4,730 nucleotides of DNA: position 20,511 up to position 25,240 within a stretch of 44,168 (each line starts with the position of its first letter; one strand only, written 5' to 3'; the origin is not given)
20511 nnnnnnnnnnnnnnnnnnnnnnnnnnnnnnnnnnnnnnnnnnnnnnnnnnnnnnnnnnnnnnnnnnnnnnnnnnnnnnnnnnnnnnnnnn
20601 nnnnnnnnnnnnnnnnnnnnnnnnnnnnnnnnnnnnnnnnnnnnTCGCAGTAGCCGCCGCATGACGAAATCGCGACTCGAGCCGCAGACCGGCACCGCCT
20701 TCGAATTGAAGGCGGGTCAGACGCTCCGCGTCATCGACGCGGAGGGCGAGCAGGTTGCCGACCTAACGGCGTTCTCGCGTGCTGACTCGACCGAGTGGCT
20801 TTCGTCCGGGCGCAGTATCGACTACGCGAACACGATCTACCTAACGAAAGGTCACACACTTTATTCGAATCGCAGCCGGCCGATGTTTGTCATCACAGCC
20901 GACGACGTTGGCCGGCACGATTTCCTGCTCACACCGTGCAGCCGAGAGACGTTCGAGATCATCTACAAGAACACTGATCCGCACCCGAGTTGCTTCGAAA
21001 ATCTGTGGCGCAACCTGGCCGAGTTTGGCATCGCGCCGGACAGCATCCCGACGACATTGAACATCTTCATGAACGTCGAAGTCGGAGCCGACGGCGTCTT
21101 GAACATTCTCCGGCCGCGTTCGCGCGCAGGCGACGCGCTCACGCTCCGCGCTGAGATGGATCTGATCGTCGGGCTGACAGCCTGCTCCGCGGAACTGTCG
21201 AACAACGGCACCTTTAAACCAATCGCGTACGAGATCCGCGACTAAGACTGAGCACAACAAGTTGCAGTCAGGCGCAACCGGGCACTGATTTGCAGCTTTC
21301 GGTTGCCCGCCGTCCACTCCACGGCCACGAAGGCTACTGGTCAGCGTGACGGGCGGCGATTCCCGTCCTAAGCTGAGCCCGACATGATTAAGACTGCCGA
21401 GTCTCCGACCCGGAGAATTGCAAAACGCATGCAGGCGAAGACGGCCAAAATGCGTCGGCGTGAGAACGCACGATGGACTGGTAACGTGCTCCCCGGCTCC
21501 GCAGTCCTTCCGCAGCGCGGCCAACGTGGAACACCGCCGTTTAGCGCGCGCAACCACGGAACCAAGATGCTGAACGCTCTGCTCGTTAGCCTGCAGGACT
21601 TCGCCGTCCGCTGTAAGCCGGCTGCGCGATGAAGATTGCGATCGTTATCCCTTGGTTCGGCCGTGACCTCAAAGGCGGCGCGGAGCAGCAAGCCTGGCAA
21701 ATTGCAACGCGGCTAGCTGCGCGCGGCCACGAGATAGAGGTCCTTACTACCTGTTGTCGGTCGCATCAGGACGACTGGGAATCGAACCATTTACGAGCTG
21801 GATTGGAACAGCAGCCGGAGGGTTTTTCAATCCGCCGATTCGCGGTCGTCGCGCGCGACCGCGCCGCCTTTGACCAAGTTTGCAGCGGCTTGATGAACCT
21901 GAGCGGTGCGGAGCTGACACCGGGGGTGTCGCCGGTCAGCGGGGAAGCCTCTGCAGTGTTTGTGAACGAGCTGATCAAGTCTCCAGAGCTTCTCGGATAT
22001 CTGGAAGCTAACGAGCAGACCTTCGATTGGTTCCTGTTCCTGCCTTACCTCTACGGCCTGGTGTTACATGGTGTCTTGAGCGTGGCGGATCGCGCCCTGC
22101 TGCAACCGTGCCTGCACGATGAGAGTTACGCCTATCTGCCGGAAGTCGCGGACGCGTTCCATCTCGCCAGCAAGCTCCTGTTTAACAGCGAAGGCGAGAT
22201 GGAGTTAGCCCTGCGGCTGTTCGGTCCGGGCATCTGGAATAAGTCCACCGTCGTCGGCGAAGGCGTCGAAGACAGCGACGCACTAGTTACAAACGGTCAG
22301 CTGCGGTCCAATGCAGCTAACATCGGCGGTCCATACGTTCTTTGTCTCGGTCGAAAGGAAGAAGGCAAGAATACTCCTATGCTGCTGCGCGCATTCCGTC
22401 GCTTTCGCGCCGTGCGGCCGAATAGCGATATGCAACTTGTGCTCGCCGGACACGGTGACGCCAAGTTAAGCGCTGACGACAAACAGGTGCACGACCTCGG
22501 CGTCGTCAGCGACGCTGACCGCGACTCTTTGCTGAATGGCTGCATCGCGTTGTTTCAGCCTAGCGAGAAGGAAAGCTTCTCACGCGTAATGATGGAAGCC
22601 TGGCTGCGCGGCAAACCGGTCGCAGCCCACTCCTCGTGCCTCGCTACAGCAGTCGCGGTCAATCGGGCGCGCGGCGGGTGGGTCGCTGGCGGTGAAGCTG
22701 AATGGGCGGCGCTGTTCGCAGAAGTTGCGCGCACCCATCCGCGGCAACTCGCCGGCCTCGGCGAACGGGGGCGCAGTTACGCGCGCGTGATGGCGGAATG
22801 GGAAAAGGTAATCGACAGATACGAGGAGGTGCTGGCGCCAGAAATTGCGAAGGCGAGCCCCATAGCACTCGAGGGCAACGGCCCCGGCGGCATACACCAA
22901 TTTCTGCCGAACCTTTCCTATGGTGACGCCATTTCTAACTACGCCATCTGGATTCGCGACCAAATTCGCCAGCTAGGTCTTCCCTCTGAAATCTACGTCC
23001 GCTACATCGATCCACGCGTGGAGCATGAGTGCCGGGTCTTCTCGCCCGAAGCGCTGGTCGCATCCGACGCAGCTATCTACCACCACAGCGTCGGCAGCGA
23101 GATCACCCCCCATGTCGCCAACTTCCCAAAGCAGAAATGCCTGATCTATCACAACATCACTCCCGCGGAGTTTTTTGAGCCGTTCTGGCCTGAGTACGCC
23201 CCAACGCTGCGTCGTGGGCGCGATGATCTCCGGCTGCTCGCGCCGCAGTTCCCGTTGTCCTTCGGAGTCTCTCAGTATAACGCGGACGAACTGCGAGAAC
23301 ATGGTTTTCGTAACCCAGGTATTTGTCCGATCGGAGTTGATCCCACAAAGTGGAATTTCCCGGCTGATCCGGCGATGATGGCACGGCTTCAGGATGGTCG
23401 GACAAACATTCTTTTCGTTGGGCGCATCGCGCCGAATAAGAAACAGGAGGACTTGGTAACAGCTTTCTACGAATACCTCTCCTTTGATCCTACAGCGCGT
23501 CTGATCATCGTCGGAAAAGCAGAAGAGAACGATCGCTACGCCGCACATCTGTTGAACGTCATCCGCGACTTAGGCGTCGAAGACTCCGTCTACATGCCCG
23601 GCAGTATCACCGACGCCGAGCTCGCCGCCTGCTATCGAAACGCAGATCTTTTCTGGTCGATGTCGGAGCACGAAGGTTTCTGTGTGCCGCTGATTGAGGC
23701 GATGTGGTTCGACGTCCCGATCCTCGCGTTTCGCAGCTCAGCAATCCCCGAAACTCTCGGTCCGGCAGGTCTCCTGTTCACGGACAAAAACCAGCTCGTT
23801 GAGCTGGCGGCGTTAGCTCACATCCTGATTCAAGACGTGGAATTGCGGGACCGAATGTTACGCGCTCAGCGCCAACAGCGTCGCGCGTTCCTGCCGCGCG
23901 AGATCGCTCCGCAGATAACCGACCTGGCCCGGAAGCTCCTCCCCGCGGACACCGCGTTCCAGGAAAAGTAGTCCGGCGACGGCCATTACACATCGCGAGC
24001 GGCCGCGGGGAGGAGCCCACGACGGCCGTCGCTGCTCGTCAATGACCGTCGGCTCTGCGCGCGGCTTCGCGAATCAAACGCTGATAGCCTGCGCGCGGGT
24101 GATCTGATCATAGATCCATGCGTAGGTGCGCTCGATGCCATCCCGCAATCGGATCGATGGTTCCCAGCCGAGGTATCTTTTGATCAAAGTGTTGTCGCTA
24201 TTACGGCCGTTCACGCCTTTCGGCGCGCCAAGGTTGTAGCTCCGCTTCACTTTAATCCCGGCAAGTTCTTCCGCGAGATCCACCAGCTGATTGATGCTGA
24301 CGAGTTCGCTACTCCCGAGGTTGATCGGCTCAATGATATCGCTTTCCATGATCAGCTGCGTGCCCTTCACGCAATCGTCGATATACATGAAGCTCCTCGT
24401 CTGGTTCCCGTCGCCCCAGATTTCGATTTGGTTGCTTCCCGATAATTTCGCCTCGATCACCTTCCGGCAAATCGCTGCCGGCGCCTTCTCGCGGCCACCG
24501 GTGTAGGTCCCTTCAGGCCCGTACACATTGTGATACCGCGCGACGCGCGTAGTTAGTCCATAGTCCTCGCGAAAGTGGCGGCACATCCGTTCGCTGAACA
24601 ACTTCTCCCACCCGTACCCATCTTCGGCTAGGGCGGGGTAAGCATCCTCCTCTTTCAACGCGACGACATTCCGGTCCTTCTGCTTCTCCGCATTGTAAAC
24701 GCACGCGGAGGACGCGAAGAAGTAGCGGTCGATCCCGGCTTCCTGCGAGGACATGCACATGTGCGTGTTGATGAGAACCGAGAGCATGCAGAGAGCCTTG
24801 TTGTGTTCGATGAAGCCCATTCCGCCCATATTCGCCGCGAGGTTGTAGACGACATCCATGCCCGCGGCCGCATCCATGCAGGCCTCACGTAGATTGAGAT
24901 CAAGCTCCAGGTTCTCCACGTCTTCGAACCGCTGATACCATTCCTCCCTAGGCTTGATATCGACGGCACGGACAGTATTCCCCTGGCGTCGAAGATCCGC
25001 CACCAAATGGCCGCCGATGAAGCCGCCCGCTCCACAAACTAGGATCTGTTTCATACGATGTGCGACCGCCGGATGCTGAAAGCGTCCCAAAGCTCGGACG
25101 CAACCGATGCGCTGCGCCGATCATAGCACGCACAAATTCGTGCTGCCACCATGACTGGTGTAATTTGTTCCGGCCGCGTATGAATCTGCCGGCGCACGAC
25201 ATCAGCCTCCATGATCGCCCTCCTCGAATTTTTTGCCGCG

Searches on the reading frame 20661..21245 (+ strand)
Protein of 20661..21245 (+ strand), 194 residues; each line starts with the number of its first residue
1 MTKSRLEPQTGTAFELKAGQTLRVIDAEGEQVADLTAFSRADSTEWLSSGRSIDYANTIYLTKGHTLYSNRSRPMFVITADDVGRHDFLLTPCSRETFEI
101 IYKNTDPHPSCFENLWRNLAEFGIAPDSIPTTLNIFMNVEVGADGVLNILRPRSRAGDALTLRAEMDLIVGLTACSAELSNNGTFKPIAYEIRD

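Call 6: search_protein_families(library=pfam, proteins=[window:20661-21245:+], max_evalue=0.01)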
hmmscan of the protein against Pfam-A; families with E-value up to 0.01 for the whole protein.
window:20661-21245:+ (194 aa): 1 family
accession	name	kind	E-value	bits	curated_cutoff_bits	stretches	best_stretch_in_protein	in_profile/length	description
PF09347.15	DUF1989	-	2.6e-58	196.8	27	1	6-169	3-168/168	Domain of unknown function (DUF1989)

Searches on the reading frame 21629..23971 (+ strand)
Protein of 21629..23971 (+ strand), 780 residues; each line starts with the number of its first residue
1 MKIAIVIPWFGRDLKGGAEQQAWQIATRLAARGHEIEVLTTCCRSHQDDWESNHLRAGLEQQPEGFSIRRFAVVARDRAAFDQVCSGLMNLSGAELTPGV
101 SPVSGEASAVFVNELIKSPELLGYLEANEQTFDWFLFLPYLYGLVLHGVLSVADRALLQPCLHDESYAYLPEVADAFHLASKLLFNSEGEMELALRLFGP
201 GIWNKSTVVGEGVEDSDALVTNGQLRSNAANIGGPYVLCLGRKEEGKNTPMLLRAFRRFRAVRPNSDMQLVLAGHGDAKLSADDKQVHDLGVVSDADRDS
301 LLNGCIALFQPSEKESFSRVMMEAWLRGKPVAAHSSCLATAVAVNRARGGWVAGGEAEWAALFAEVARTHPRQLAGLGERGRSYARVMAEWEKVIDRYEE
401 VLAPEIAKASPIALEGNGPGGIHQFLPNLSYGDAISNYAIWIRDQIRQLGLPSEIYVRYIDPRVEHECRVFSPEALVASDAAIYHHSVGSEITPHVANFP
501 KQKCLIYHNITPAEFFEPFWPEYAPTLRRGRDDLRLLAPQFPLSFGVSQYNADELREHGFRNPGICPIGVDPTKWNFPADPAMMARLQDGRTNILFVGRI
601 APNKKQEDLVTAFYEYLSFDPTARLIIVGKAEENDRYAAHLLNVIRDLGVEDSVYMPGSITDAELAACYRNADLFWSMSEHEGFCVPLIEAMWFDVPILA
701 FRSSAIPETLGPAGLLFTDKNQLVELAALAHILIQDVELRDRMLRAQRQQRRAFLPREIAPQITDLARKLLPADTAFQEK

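Call 6: search_protein_families(library=pfam, proteins=[window:21629-23971:+], max_evalue=0.01)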
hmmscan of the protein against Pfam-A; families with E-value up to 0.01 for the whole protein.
window:21629-23971:+ (780 aa): 5 families
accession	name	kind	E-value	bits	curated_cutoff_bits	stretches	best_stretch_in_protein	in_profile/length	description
PF00534.26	Glycos_transf_1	-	6.7e-36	123.8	26.4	2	589-749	13-171/172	Glycosyl transferases group 1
PF13692.12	Glyco_trans_1_4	-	3.3e-34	118.6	27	2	592-733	2-139/142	Glycosyl transferases group 1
PF20706.3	GT4-conflict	-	1.7e-09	37.6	26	1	575-710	186-320/385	Family 4 Glycosyltransferase in conflict systems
PF13439.12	Glyco_transf_4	-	2.3e-05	24.9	28.5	1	16-49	2-35/170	Glycosyltransferase Family 4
PF13579.12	Glyco_trans_4_4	-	0.00042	21.1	29.7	1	16-77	1-51/158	Glycosyl transferase 4-like domain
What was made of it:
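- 21629..23971 (+): Double GT4 glycosyltransferase (780 aa), the conserved core enzyme of the locus and the likely maker of the backbone glycan. Pfam Glycos_transf_1 appears twice (call 6).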

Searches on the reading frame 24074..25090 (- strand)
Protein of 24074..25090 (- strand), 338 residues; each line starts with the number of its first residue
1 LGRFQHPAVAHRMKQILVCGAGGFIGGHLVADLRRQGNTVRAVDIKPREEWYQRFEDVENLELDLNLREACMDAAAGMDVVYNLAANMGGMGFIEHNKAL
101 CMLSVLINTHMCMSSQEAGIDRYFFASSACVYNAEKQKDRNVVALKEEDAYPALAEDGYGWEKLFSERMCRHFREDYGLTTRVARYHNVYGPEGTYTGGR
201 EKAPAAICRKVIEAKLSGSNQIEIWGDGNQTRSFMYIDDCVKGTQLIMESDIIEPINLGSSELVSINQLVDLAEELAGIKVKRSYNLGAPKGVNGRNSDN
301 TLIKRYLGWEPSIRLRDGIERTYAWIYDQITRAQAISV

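Call 6: search_protein_families(library=pfam, proteins=[window:24074-25090:-], max_evalue=0.01)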
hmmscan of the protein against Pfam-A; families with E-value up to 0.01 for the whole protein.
window:24074-25090:- (338 aa): 6 families
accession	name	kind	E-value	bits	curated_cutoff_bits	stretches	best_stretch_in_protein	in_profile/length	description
PF01370.27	Epimerase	-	1.2e-40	139.9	20.9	1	16-258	1-239/240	NAD dependent epimerase/dehydratase family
PF16363.11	GDP_Man_Dehyd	-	1e-24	88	27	1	17-322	1-332/332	GDP-mannose 4,6 dehydratase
PF01073.25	3Beta_HSD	-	2e-11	43.9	22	1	17-194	1-186/280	3-beta hydroxysteroid dehydrogenase/isomerase family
PF07993.18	NAD_binding_4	-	7.6e-08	32.2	20.1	1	69-198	80-214/258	Male sterility protein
PF13460.12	NAD_binding_10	-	5.5e-07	30.1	27.2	1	20-138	1-108/184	NAD(P)H-binding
PF05368.20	NmrA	-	1.7e-05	25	27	1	14-130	3-109/298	NmrA-like family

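Call 40: search_solved_structures(query=window:24074-25090:-, max_evalue=1e-10)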
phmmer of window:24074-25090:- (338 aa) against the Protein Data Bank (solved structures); distinct sequences matched with E-value up to 1e-10: 47.
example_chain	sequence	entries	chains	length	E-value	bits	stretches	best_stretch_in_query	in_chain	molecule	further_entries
8sg0_A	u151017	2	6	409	4.3e-92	312.4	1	14-335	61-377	GDP-mannose 3,5-epimerase | GDP-mannose 3,5 epimerase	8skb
2c59_A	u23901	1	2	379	1.5e-91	310.6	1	15-335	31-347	GDP-MANNOSE-3', 5'-EPIMERASE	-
2c54_A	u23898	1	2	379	3.8e-91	309.2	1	15-335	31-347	GDP-MANNOSE-3', 5'-EPIMERASE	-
2c5a_A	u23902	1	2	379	5.2e-91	308.8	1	15-335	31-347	GDP-MANNOSE-3', 5'-EPIMERASE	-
2c5e_A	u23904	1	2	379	1e-90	307.9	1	15-335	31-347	GDP-MANNOSE-3', 5'-EPIMERASE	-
6kv9_A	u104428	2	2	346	7.9e-26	94.5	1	15-333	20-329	MoeE5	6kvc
6zl6_A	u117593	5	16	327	3.7e-25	92.3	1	15-327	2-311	Epimerase domain-containing protein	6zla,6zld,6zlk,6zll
4zrm_A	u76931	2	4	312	5.9e-25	91.7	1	15-325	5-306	UDP-glucose 4-epimerase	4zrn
6zlj_A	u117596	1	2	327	1.3e-24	90.6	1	15-327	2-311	Epimerase domain-containing protein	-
6wjb_A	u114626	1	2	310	1.3e-24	90.5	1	14-324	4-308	NAD-dependent epimerase/dehydratase family protein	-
7ll6_A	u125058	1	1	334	1.5e-24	90.4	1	79-326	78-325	GDP-L-fucose synthase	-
8du0_A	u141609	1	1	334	7.2e-24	88.1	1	79-326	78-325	GDP-L-fucose synthase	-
6wj9_A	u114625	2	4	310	1.1e-23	87.5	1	14-324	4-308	NAD-dependent epimerase/dehydratase family protein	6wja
2b69_A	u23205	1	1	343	1.4e-23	87.2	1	13-325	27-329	UDP-glucuronate decarboxylase 1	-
4lk3_A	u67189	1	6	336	1.5e-23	87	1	14-325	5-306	UDP-glucuronic acid decarboxylase 1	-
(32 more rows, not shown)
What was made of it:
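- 24074..25090 (-): GDP-mannose 3,5-epimerase (makes GDP-L-galactose / GDP-L-gulose). phmmer against PDB hits GME structures at E=4e-92 (call 40).
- GME at E=4e-92 (call 40).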
